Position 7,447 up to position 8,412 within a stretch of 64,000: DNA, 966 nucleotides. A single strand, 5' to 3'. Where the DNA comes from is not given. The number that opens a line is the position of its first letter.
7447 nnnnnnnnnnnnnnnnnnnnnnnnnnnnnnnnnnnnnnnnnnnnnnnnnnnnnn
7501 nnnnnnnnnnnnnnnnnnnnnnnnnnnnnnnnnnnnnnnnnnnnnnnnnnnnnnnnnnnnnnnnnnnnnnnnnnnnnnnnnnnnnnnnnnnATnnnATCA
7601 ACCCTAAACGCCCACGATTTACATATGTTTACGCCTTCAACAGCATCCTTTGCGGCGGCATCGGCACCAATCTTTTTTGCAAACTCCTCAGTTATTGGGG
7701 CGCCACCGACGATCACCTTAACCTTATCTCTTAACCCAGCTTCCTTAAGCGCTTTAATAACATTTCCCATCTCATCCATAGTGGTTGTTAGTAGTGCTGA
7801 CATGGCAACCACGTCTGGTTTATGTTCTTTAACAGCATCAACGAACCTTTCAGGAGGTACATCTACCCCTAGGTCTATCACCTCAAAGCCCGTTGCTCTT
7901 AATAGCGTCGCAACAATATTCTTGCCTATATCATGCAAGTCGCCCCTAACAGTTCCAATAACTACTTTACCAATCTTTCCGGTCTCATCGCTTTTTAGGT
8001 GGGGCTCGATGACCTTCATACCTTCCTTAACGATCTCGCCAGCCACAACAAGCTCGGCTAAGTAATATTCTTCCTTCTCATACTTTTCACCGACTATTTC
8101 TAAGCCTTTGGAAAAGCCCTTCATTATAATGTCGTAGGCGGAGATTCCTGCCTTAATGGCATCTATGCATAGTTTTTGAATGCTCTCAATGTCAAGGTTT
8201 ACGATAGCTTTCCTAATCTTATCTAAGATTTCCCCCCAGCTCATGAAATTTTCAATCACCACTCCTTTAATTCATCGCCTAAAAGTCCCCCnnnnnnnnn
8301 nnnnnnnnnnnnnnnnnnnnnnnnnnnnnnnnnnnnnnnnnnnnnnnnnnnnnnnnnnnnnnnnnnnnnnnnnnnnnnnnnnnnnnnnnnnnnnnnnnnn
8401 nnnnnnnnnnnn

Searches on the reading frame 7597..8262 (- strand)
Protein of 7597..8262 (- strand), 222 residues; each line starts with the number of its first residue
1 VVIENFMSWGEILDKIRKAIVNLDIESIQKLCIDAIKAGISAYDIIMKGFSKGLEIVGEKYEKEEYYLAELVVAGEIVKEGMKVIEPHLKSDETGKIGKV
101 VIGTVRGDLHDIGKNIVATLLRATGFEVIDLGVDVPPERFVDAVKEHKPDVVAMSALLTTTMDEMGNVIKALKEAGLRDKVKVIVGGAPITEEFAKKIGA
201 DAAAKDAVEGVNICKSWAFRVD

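Call 3: search_protein_families(library=pfam, proteins=[window:7597-8262:-], max_evalue=1)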
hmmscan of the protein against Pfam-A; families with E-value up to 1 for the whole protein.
window:7597-8262:- (222 aa): 6 families
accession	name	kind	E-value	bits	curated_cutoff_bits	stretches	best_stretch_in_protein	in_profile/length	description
PF02310.24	B12-binding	-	1.4e-32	112.5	32.1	1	98-209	1-118/121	B12 binding domain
PF02607.22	B12-binding_2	-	2.3e-17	63.4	23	1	13-85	2-73/74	B12 binding domain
PF13458.12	Peripla_BP_6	-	7.3e-06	26.3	31.7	1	121-204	159-241/343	Periplasmic binding protein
PF02230.22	Abhydrolase_2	-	0.014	15.7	23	1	17-54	79-116/217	Phospholipase/Carboxylesterase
PF13407.12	Peripla_BP_4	-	0.066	13.2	35.1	1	154-189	184-219/258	Periplasmic binding protein domain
PF04055.27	Radical_SAM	-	0.068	13.8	29.5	0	111-193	90-157/166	Radical SAM superfamily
